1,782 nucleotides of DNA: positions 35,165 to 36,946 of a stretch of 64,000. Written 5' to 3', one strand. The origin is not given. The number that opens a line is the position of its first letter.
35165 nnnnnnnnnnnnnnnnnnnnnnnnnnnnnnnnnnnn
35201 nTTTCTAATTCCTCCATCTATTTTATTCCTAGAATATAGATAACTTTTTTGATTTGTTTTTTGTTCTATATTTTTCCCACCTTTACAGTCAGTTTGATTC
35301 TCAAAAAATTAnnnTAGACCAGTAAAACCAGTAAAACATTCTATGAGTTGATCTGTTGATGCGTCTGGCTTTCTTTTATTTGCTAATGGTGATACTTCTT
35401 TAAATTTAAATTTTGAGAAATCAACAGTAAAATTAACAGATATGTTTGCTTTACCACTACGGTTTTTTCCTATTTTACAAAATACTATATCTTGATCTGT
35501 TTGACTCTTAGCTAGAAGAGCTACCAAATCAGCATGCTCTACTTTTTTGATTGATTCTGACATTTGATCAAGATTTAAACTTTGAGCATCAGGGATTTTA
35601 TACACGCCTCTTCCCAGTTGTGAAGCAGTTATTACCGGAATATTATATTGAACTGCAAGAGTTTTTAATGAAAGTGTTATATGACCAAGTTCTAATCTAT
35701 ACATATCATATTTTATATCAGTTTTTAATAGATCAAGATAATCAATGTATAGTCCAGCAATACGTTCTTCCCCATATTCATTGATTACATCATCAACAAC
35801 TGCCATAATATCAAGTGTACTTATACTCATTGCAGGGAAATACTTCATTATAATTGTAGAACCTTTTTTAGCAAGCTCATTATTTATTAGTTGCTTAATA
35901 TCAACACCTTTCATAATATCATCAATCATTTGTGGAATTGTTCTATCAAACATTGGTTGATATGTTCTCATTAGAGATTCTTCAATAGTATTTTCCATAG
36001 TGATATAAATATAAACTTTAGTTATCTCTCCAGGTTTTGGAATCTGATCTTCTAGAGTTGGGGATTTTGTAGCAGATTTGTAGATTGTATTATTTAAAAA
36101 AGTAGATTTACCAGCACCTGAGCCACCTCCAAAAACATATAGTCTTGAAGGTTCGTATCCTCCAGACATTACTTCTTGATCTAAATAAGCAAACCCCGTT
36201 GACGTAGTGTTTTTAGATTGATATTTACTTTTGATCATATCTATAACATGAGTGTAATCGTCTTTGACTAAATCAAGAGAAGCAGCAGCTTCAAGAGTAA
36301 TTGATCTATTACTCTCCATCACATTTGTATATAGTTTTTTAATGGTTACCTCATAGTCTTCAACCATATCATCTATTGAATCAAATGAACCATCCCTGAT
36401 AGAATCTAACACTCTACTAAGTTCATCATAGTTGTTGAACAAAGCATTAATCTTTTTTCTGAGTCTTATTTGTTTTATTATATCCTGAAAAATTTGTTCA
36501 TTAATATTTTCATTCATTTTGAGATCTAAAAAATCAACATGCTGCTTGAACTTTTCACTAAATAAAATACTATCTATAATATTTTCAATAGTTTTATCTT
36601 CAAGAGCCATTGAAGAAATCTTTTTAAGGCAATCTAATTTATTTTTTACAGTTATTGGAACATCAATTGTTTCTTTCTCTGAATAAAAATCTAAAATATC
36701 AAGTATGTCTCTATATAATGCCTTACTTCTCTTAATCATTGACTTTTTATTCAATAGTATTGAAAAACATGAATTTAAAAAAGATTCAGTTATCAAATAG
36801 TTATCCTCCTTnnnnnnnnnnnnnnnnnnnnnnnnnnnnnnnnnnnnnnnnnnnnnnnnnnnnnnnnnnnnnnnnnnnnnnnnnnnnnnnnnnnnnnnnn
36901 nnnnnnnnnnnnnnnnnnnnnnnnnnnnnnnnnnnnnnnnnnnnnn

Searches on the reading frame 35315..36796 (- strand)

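Call 10: search_protein_families(library=phrogs, proteins=[window:35315-36796:-], max_evalue=0.001)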
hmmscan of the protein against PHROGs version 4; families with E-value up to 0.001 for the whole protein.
window:35315-36796:- (494 aa): 5 families
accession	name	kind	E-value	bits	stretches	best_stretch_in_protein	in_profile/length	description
phrog_19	-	DNA, RNA and nucleotide metabolism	1.6e-43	150.5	1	81-475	220-588/621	DnaB-like replicative helicase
phrog_243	-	DNA, RNA and nucleotide metabolism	9.2e-16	58.6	1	190-465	10-267/273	DnaB-like replicative helicase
phrog_11530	-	unknown function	1.3e-10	42.4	1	324-428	13-113/184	-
phrog_239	-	DNA, RNA and nucleotide metabolism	7.7e-07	29.4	1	207-396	349-519/801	DNA primase/helicase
phrog_97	-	other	0.00026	21.3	1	187-286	38-130/506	UvsX-like recombinase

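Call 11: search_protein_families(library=pfam, proteins=[window:35315-36796:-], max_evalue=0.001)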
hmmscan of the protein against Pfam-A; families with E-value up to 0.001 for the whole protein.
window:35315-36796:- (494 aa): 1 family
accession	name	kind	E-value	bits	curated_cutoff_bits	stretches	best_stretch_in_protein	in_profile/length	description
PF03796.21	DnaB_C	-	3.8e-21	76.1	27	1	199-464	3-254/255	DnaB-like helicase C terminal domain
